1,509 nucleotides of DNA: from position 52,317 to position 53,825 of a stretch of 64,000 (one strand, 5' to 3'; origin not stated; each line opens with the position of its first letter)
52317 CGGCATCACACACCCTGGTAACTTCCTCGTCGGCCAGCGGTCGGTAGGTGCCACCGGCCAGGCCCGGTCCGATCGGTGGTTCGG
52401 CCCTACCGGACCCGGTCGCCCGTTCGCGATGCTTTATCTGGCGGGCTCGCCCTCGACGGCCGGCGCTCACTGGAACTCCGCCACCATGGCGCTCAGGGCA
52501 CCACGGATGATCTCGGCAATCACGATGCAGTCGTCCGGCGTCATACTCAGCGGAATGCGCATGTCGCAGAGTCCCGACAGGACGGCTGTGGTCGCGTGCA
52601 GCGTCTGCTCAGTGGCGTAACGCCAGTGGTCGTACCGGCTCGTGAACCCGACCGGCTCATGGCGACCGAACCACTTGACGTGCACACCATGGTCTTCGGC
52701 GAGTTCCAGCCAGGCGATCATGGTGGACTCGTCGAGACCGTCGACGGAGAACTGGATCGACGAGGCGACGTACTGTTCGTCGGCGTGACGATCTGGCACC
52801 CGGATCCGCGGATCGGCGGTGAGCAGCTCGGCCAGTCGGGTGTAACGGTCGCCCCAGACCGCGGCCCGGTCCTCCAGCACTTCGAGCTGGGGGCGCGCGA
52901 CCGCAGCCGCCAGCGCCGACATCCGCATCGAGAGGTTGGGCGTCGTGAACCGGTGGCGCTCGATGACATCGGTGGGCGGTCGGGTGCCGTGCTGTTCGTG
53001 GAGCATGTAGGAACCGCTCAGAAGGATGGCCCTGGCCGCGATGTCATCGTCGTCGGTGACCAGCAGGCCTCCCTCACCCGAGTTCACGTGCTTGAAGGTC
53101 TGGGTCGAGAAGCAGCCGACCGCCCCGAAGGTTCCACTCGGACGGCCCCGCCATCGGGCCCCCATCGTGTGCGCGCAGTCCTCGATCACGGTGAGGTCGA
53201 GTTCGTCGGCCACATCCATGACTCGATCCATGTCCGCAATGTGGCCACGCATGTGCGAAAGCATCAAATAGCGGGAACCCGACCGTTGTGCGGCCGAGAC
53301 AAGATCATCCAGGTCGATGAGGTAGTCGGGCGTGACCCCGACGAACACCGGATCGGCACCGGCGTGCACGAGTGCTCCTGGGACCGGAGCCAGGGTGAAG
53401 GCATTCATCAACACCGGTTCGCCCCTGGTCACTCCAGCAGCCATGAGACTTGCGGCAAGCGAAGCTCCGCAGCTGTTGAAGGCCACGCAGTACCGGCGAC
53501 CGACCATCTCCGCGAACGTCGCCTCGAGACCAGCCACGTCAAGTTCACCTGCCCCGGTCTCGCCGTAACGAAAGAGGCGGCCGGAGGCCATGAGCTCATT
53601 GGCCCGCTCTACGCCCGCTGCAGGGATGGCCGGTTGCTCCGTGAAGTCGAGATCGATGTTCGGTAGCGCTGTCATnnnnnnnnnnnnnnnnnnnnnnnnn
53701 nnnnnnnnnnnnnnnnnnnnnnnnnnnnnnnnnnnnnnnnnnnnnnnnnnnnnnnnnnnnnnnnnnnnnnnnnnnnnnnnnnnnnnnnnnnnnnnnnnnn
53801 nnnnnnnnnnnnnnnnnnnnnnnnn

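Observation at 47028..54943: Tightly coupled HisD-like / DegT-like / non-Pyl MttB / MocR / DMGDH-like operon with no corrinoid partner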

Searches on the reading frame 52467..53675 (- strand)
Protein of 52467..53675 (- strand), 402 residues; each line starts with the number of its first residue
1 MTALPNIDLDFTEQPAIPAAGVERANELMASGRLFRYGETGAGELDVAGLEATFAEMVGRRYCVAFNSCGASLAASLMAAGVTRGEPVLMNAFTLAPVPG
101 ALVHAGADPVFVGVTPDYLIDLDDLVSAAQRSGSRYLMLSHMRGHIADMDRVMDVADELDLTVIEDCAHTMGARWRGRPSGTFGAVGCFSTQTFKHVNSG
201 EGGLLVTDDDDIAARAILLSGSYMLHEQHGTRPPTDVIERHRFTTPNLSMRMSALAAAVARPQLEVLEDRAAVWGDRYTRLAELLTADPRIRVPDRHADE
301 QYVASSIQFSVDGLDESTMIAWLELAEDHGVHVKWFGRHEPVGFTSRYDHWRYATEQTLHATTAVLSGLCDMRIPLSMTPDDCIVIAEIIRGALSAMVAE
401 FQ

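Call 3: search_protein_families(library=pfam, proteins=[window:52467-53675:-])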
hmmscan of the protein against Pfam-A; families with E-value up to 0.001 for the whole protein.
window:52467-53675:- (402 aa): 1 family
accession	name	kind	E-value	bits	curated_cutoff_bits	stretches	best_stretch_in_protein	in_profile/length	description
PF01041.23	DegT_DnrJ_EryC1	-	1e-53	183.3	19.8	1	47-390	26-359/360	DegT/DnrJ/EryC1/StrS aminotransferase family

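Call 8: search_protein_families(library=ncbifam, proteins=[window:52467-53675:-])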
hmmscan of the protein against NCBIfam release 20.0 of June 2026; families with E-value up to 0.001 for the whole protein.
window:52467-53675:- (402 aa): 7 families
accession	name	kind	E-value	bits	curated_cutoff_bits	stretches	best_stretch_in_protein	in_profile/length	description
TIGR03588.1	PseC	equivalog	1.1e-33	116.7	423.5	1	47-272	32-263/380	UDP-4-amino-4,6-dideoxy-N-acetyl-beta-L-altrosamine transaminase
NF008687.0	PRK11706.1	equivalog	5.7e-33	114.2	375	1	52-305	38-290/375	dTDP-4-amino-4,6-dideoxygalactose transaminase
NF008658.2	PRK11658.1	equivalog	2.8e-32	111.8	631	1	26-387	15-370/379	UDP-4-amino-4-deoxy-L-arabinose aminotransferase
TIGR04181.1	NHT_00031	hypoth_equivalog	6.9e-32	110.7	420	1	47-284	32-275/359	LegC family aminotransferase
TIGR04427.1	PLP_DesI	equivalog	9.3e-30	104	650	1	47-391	54-380/390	dTDP-4-dehydro-6-deoxyglucose aminotransferase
TIGR02379.1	ECA_wecE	subfamily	2.6e-27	95.6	434.85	1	55-295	41-281/376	dTDP-4-amino-4,6-dideoxy-D-glucose transaminase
NF011936.0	PRK15407.1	equivalog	1.6e-19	69.9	423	1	50-213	70-241/440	lipopolysaccharide biosynthesis protein RfbH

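Call 20: search_solved_structures(query=window:52467-53675:-, max_evalue=1e-10)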
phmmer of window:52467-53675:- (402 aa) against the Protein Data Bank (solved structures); distinct sequences matched with E-value up to 1e-10: 53.
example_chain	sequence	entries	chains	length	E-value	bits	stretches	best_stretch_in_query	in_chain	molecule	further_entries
3dr7_A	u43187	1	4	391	1.2e-27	100.2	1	49-298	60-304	Putative perosamine synthetase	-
3bn1_A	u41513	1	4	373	1.4e-27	99.9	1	48-298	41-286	Perosamine synthetase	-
7b0d_A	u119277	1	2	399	7.2e-27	97.6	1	46-219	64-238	Glutamine--scyllo-inositol transaminase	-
3dr4_A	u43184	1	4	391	8e-27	97.5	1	49-298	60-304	Putative perosamine synthetase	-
6blg_A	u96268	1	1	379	1.7e-26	96.4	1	59-331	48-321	dTDP-4-amino-4,6-dideoxygalactose transaminase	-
8sng_A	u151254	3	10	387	2.2e-26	96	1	38-284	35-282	UDP-4-amino-4-deoxy-L-arabinose--oxoglutarate aminotransferase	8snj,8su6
2c7t_A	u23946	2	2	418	2.6e-25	92.5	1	50-213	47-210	GLUTAMINE-2-DEOXY-SCYLLO-INOSOSE AMINOTRANSFERASE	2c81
5w71_A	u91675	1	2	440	2.8e-25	92.4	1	50-213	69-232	L-glutamine:2-deoxy-scyllo-inosose aminotransferase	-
7b0m_AAA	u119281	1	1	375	5e-25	91.5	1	50-216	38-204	Sugar aminotransferase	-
1mdo_A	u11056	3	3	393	1.4e-24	90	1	48-284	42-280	ArnB aminotransferase | UDP-4-amino-4-deoxy-L-arabinose--oxoglutarate aminotransferase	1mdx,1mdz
1b9h_A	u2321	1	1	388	2.9e-24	89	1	39-318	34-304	PROTEIN (3-AMINO-5-HYDROXYBENZOIC ACID SYNTHASE)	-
1b9i_A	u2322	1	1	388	2.9e-24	89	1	39-318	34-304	PROTEIN (3-AMINO-5-HYDROXYBENZOIC ACID SYNTHASE)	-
8gyh_B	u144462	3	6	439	4.3e-24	88.5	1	40-309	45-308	DegT/DnrJ/EryC1/StrS family aminotransferase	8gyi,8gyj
4piw_A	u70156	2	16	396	5.1e-24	88.2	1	58-328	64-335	TDP-4-keto-6-deoxy-D-glucose transaminase family protein | dTDP-4-amino-4,6-dideoxygalactose transaminase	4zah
4oca_A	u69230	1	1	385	9.9e-24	87.3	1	48-284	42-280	UDP-4-amino-4-deoxy-L-arabinose--oxoglutarate aminotransferase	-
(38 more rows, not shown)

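Call 33: find_homologous_proteins(query=window:52467-53675:-, max_evalue=1e-30)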
Query window:52467-53675:- (402 aa): 8000 proteins with E <= 1e-30 among 8000 candidates; the best 120 are listed.
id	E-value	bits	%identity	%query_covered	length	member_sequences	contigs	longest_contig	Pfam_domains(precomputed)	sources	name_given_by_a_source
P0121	1.5e-266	902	100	100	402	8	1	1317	PF01041.24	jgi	-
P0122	6.0e-220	748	82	99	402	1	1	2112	PF01041.24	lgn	-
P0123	1.2e-215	734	81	98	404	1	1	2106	PF01041.24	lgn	-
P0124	1.9e-214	730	81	98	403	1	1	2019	PF00155.28,PF01041.24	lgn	-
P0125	6.5e-214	728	80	100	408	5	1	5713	PF01041.24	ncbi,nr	ncbi:MAG: aminotransferase [Acidimicrobiia bacterium]|nr:aminotransferase [Acidimicrobiia bacterium]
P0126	3.7e-213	726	81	99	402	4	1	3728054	PF01041.24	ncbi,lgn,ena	-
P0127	5.1e-213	725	79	100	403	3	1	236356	PF00155.28,PF01041.24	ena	-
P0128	2.0e-212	723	81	99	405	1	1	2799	PF01041.24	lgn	-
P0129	2.5e-212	723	80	99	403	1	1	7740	PF01041.24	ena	-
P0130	7.0e-212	722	79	98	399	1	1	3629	PF00155.28,PF01041.24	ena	-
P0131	3.9e-210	716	79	99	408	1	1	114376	PF01041.24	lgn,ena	-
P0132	3.0e-209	713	79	98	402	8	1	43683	PF00155.28,PF01041.24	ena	-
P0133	8.1e-209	712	79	98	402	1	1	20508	PF00155.28,PF01041.24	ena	-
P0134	1.5e-208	711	78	98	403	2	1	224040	PF01041.24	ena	-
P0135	1.8e-208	710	78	99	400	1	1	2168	PF01041.24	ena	-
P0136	2.6e-208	710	78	99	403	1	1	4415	PF00155.28,PF01041.24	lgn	-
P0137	1.3e-207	707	77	99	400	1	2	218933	PF01041.24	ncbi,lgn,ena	-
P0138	2.3e-207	707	78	99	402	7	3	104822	PF01041.24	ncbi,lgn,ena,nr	ncbi:MAG: DegT/DnrJ/EryC1/StrS family aminotransferase [bacterium]|nr:DegT/DnrJ/EryC1/StrS family am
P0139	2.8e-207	706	78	99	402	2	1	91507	PF01041.24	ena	-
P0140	3.4e-207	706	78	100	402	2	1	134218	PF00155.28,PF01041.24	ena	-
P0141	3.5e-207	706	79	98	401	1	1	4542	PF00155.28,PF01041.24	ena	-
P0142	8.9e-206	701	76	99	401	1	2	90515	PF00155.28,PF01041.24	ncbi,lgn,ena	-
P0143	2.7e-205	700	77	100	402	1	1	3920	PF00155.28,PF01041.24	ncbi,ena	-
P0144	6.2e-204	695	76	98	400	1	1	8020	PF01041.24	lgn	-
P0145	8.2e-203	692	76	99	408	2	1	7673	PF01041.24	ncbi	-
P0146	3.6e-202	690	76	100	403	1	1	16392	PF00155.28,PF01041.24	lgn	-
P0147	3.7e-202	690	76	100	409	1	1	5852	PF00155.28,PF01041.24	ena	-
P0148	3.7e-202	690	77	99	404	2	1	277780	PF01041.24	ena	-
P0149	1.0e-198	678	75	99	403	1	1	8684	PF00155.28,PF01041.24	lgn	-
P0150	1.5e-198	678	77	98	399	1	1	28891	PF00155.28,PF01041.24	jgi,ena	-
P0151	8.5e-196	669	75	97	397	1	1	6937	PF01041.24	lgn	-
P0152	2.4e-192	657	73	99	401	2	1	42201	PF01041.24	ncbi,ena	-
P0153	4.4e-191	653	73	97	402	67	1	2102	PF01041.24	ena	-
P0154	2.3e-190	651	72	97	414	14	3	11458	PF00155.28,PF01041.24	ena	-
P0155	4.2e-189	647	72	98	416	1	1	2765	PF01041.24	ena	-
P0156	4.2e-189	647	72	98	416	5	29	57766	PF01041.24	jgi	-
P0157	7.9e-187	639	72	98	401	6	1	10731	PF00155.28,PF01041.24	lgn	-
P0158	2.4e-184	631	71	97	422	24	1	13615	PF01041.24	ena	-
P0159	5.8e-183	626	70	97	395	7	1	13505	PF01041.24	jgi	-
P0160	2.8e-181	621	69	97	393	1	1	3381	PF01041.24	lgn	-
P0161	5.3e-180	617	68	99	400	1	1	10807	PF01041.24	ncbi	ncbi:MAG: DegT/DnrJ/EryC1/StrS family aminotransferase [Acidimicrobiales bacterium]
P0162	1.8e-178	612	70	97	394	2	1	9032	PF01041.24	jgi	-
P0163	5.8e-178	610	68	99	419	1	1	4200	PF01041.24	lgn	-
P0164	3.0e-176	604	70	97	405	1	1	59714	PF01041.24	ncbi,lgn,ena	-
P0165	1.6e-175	602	68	97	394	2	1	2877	PF01041.24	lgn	-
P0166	2.0e-175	602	67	97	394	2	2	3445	PF00155.28,PF01041.24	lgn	-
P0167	4.8e-175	600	70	97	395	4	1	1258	PF01041.24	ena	-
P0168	8.6e-175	599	67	97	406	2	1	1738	PF00155.28,PF01041.24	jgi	-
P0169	1.3e-174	599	70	97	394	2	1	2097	PF00155.28,PF01041.24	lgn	-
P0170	1.3e-173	596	68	98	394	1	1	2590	PF01041.24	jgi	-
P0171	1.8e-173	595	66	98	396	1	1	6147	PF00155.28,PF01041.24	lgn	-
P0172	3.3e-173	594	66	98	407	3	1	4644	PF01041.24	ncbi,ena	-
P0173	3.5e-173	594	66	98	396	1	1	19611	PF00155.28,PF01041.24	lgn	-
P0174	5.7e-173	593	66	98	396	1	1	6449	PF00155.28,PF01041.24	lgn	-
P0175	8.9e-173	593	67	98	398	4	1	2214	PF00155.28,PF01041.24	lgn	-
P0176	9.9e-173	593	66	99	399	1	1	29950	PF01041.24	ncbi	ncbi:MAG: DegT/DnrJ/EryC1/StrS family aminotransferase [Acidimicrobiales bacterium]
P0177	1.7e-172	592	67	98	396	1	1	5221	PF01041.24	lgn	-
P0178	7.8e-172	590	65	98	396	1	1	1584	PF00155.28,PF01041.24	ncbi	-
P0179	1.2e-171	589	68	98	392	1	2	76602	PF00155.28,PF01041.24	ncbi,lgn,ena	-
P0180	1.5e-171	589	65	98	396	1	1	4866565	PF00155.28,PF01041.24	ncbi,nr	ncbi:MAG: DegT/DnrJ/EryC1/StrS aminotransferase family protein [Acidimicrobiia bacterium]|nr:DegT/Dn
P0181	1.9e-170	585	65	98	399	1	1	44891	PF01041.24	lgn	-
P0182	2.2e-170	585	64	99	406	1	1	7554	PF00155.28,PF01041.24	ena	-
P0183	3.6e-170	584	66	97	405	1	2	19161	PF00155.28,PF01041.24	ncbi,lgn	-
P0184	3.6e-170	584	68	97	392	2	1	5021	PF01041.24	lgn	-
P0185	3.7e-170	584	65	98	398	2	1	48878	PF00155.28,PF01041.24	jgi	jgi:dTDP-4-amino-4,6-dideoxygalactose transaminase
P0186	6.0e-170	584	66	98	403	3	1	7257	PF00155.28,PF01041.24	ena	-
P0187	8.3e-170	583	65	98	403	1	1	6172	PF00155.28,PF01041.24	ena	-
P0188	1.1e-169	583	68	97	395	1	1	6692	PF01041.24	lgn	-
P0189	1.4e-169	582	67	97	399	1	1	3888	PF01041.24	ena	-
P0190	2.1e-169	582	67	97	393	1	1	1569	PF01041.24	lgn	-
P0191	2.2e-169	582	64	97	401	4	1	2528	PF00155.28,PF01041.24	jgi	jgi:dTDP-4-amino-4,6-dideoxygalactose transaminase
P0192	3.2e-169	581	68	98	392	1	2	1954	PF00155.28,PF01041.24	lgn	-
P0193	1.7e-168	579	65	99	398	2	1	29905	PF01041.24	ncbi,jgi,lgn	ncbi:MAG: dTDP-4-amino-4,6-dideoxygalactose transaminase [Verrucomicrobiales bacterium]|jgi:dTDP-4-a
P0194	2.0e-168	579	67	97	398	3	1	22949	PF00155.28,PF01041.24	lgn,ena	-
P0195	6.1e-168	577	66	96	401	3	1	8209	PF00155.28,PF01041.24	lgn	-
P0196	6.8e-168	577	64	98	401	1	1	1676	PF00155.28,PF01041.24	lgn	-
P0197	1.0e-167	576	64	98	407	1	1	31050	PF01041.24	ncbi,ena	-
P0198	4.5e-167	574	67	97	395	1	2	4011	PF01041.24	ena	-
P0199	1.7e-166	572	65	98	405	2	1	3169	PF00155.28,PF01041.24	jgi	-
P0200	2.0e-166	572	66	97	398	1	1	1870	PF00155.28,PF01041.24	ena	-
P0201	2.1e-166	572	66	99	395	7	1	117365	PF01041.24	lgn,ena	-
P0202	2.8e-166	571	67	97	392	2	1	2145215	PF01041.24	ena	-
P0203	3.6e-166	571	66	97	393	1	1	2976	PF01041.24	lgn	-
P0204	4.0e-166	571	64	98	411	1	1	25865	PF00155.28,PF01041.24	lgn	-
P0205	6.4e-166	570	67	93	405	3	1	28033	PF00155.28,PF01041.24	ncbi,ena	-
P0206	6.6e-166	570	67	97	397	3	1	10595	PF00155.28,PF01041.24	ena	-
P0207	8.9e-166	570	65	99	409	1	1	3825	PF00155.28,PF01041.24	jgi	-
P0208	3.2e-165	568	65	97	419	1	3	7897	PF00155.28,PF01041.24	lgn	-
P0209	3.5e-165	568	65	100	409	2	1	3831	PF00155.28,PF01041.24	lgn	-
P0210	2.6e-164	565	66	97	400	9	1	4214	PF00155.28,PF01041.24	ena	-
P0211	3.5e-164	565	65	97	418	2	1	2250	PF01041.24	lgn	-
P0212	1.5e-163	562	64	97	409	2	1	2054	PF01041.24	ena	-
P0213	1.9e-163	562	65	97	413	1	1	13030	PF00155.28,PF01041.24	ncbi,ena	-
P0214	1.1e-162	560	64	97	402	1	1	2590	PF00155.28,PF01041.24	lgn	-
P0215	1.1e-162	560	65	97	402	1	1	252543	PF00155.28,PF01041.24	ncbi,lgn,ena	-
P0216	2.0e-162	559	62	98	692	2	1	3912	PF00815.26,PF01041.24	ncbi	-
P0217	1.2e-160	553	64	97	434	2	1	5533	PF00155.28,PF01041.24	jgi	-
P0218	1.4e-160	553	66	93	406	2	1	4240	PF00155.28,PF01041.24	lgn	-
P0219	2.2e-159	549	63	97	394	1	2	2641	PF00155.28,PF01041.24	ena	-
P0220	4.2e-159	548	64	97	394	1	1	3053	PF00155.28,PF01041.24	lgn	-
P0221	1.9e-158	546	66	97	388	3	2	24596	PF01041.24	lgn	-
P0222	2.0e-158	546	66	97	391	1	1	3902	PF00155.28,PF01041.24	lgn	-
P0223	6.0e-158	544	63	98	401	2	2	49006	PF01041.24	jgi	-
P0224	9.9e-158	543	61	100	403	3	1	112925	PF01041.24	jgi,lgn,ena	-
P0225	1.5e-157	543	64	97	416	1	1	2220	PF00155.28,PF01041.24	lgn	-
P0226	2.2e-157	542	62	97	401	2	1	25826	PF01041.24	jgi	-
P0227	2.9e-157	542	63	98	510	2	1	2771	PF00155.28,PF00815.26,PF01041.24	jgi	-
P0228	9.9e-157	540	63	97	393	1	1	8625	PF00155.28,PF01041.24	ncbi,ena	-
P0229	3.0e-156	538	63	97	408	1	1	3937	PF00155.28,PF01041.24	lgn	-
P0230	3.4e-156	538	63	97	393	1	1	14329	PF00155.28,PF01041.24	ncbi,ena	-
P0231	9.6e-156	537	63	97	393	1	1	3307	PF00155.28,PF01041.24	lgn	-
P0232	1.0e-155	537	63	97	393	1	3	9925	PF00155.28,PF01041.24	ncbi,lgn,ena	-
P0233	4.1e-155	535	63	97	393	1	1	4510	PF00155.28,PF01041.24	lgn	-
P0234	4.5e-155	535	63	97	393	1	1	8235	PF00155.28,PF01041.24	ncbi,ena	-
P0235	6.8e-155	534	63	97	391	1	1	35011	PF00155.28,PF01041.24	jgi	-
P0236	1.3e-154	533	63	97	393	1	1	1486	PF00155.28,PF01041.24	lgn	-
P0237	8.6e-154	530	61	97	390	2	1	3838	PF00155.28,PF01041.24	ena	-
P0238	3.3e-153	528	64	97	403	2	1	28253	PF00155.28,PF01041.24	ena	-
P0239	7.2e-153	527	62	97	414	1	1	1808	PF00155.28,PF01041.24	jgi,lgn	jgi:dTDP-4-amino-4,6-dideoxygalactose transaminase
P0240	2.8e-152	525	62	97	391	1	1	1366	PF00155.28,PF01041.24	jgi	-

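Call 37: find_related_loci(query=A1, collection=genome_contigs, flank=10000)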
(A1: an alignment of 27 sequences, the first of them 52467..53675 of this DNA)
Query A1 (402 aa) in genome_contigs; peptide patterns used: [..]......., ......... (x = any residue, [..] = any of these).
600 stretches matched a pattern (row limit reached: there are more); 597 encode a relative of the query (tblastn E <= 1e-3); the best 80 are kept; 80 distinct loci.
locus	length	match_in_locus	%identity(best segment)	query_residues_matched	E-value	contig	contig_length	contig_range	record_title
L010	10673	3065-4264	80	1-400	0e+0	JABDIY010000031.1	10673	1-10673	MAG: Acidimicrobiales bacterium isolate SS_bin_9 k127_1641082, whole genome shotgun sequence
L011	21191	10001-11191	79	1-397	0e+0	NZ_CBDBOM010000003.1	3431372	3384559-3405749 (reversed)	MAG: Candidatus Poriferisocius sp. isolate 6cc4a3fc-7d21-471c-8f5b-206ccb7f2e02 contig_3, whole genome shotgun sequence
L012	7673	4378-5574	76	4-402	0e+0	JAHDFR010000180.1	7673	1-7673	MAG: Acidimicrobiales bacterium isolate MAG-27 RZ_26375, whole genome shotgun sequence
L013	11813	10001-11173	71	1-394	0e+0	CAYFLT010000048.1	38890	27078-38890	MAG TPA_asm: uncultured Candidatus Microthrix sp. isolate ERP019367_co1_114 genome assembly, contig: NODE_1085_length_38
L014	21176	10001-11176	70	1-392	2e-177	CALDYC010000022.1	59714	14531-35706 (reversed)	MAG: uncultured Acidimicrobiales bacterium isolate R2_Bin_METABAT__11_1 genome assembly, contig: c_000001747360, whole g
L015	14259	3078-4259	64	1-394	2e-171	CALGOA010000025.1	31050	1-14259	MAG: uncultured Acidimicrobiales bacterium isolate L4_Bin_METABAT__70_1 genome assembly, contig: c_000000331218, whole g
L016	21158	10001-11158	65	7-395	1e-169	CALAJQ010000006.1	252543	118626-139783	MAG: uncultured Acidimicrobiales bacterium isolate L4_Bin_METABAT__47_1 genome assembly, contig: c_000000629277, whole g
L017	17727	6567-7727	66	6-392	6e-162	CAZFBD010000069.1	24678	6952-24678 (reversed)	MAG TPA_asm: uncultured Acidimicrobiales bacterium isolate SRP268394_co1_170 genome assembly, contig: NODE_3429_length_2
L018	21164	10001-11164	64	2-390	1e-158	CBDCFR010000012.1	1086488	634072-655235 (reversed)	MAG: Acidimicrobiales bacterium isolate 908bf25f-ddd4-4b31-97be-e326148c296d genome assembly, contig: contig_12, whole g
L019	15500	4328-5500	62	2-395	4e-156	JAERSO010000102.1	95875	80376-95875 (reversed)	MAG: Acidimicrobiaceae bacterium isolate BH8 c_000000006694, whole genome shotgun sequence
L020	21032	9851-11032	61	3-396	2e-152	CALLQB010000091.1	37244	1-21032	MAG: uncultured Acidimicrobiales bacterium isolate L2_Bin_METABAT__144_1 genome assembly, contig: c_000002399827, whole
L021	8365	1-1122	62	14-390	9e-144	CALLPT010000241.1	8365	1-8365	MAG: uncultured Acidimicrobiales bacterium isolate L2_Bin_Bin_77_1 genome assembly, contig: c_000001373608, whole genome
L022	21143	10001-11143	62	7-390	1e-142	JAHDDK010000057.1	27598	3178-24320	MAG: Acidimicrobiales bacterium isolate MAG-156 RZ_4861, whole genome shotgun sequence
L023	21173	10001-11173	56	5-396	3e-141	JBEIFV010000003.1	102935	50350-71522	MAG: Burkholderiales bacterium isolate Sample-102-S76-bin-101 Sample_102_S76-bin_101-k141_1809123, whole genome shotgun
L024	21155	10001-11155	63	7-394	3e-145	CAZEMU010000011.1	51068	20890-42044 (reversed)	MAG TPA_asm: uncultured Acidimicrobiaceae bacterium isolate SRP268394_co1_129 genome assembly, contig: NODE_1043_length_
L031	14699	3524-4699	54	4-394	6e-138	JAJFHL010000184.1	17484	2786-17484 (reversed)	MAG: Hyphomicrobiales bacterium isolate OFTM207 OFTM207_183, whole genome shotgun sequence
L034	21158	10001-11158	56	10-394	2e-136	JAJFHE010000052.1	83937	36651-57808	MAG: Hyphomicrobiales bacterium isolate OFTM97 OFTM97_51, whole genome shotgun sequence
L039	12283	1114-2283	55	10-398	2e-134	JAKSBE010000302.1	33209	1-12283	MAG: Kiloniellales bacterium isolate MAG.149 k141_254360, whole genome shotgun sequence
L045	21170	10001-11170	63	3-395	2e-153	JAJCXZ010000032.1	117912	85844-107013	MAG: Acidimicrobiales bacterium isolate OFTM337 OFTM337_31, whole genome shotgun sequence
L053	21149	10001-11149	53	10-391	2e-129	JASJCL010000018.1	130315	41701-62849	MAG: Desulfosarcinaceae bacterium isolate MO_167.B19 MO_167.c_178, whole genome shotgun sequence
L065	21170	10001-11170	51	11-399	2e-127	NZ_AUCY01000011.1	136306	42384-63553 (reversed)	Desulfovibrio cuneatus DSM 11391 G497DRAFT_scaffold00006.6_C, whole genome shotgun sequence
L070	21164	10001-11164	52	4-390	5e-126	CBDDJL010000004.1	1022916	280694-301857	MAG: Rhodospirillales bacterium isolate 31c28a96-7474-444d-91f1-dcec9bbdbe2f genome assembly, contig: contig_4, whole ge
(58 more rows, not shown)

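Call 44: search_protein_families(library=ncbifam, proteins=[L010:6780-7988:+, L053:11662-12840:+], max_evalue=1e-10)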
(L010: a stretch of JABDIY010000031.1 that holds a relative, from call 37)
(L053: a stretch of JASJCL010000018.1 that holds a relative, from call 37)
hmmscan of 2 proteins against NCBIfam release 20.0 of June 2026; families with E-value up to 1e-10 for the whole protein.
L010:6780-7988:+ (403 aa): 23 families
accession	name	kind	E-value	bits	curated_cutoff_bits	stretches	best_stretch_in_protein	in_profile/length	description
NF006050.0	PRK08197.1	equivalog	3.3e-165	549.8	303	1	1-388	3-390/406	threonine synthase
TIGR00260.1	thrC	equivalog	1.1e-45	156.3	167.1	1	55-381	1-337/340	threonine synthase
NF004170.0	PRK05638.1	equivalog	4.2e-45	154.1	421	1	27-381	22-357/442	threonine synthase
NF004996.0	PRK06381.1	equivalog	1.2e-32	113.2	266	1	76-378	14-317/319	threonine synthase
NF006205.0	PRK08329.1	equivalog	8.8e-32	110.4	358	1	54-380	42-344/347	threonine synthase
NF005035.0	PRK06450.1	equivalog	6.1e-29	100.9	301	1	72-288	53-253/338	threonine synthase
TIGR03844.1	cysteate_syn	equivalog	1.1e-20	73.8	324.9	1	45-383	34-383/398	cysteate synthase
NF006094.0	PRK08246.1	subfamily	8.1e-19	68.1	331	1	79-285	25-215/310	serine/threonine dehydratase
NF005680.0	PRK07476.1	equivalog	1.8e-14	53.5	413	1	78-239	24-183/326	hydroxyectoine utilization dehydratase EutB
NF005600.0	PRK07334.1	equivalog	1.9e-14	53.1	496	1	79-244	30-193/408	threonine ammonia-lyase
NF006390.0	PRK08639.1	equivalog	2.5e-14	53.1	421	1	78-252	26-202/418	threonine ammonia-lyase IlvA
TIGR01127.1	ilvA_1Cterm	equivalog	4.1e-14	52.3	378.75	1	93-243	15-164/380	threonine ammonia-lyase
NF005147.0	PRK06608.1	equivalog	2.9e-13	49.3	380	1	78-243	25-188/339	serine/threonine dehydratase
NF005292.0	PRK06815.1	equivalog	3.1e-13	49.5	371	1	78-243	22-184/320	threonine/serine dehydratase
TIGR01124.1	ilvA_2Cterm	equivalog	4.6e-13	48.6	411.3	1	78-243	18-182/499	threonine ammonia-lyase, biosynthetic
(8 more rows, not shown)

L053:11662-12840:+ (393 aa): 27 families (the best 25 are shown)
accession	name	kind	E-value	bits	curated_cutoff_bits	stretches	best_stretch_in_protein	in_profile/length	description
NF006050.0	PRK08197.1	equivalog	8.6e-196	650.5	303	1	1-391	5-395/406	threonine synthase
NF004170.0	PRK05638.1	equivalog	1.6e-59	201.7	421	1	5-380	2-358/442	threonine synthase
TIGR00260.1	thrC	equivalog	1.8e-44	152.3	167.1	1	55-382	2-340/340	threonine synthase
NF006205.0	PRK08329.1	equivalog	6e-44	150.4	358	1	5-379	2-345/347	threonine synthase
NF004996.0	PRK06381.1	equivalog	2.7e-40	138.4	266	1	75-375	14-316/319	threonine synthase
NF005035.0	PRK06450.1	equivalog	7.8e-37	126.9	301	1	5-379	4-336/338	threonine synthase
TIGR03844.1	cysteate_syn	equivalog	4.6e-27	94.8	324.9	1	5-379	3-381/398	cysteate synthase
TIGR01127.1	ilvA_1Cterm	equivalog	1.5e-20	73.5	378.75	1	93-356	16-267/380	threonine ammonia-lyase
NF005292.0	PRK06815.1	equivalog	3.9e-19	68.9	371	1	76-371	21-303/320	threonine/serine dehydratase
NF006094.0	PRK08246.1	subfamily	9.8e-19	67.9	331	1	77-354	24-282/310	serine/threonine dehydratase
NF040741.1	ornith_OrtB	equivalog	1.6e-15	56.6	550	1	93-248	83-247/464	2-amino-4-oxopentanoate thiolase subunit OrtB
NF006389.0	PRK08638.1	equivalog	3.1e-15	56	453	1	93-357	43-293/333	bifunctional threonine ammonia-lyase/L-serine ammonia-lyase TdcB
NF005600.0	PRK07334.1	equivalog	1.1e-14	53.8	496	1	92-358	43-295/408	threonine ammonia-lyase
NF005680.0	PRK07476.1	equivalog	1.2e-14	54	413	1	76-251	23-196/326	hydroxyectoine utilization dehydratase EutB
TIGR01139.1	cysK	equivalog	2e-14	53.6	350.95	1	75-380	6-292/298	cysteine synthase A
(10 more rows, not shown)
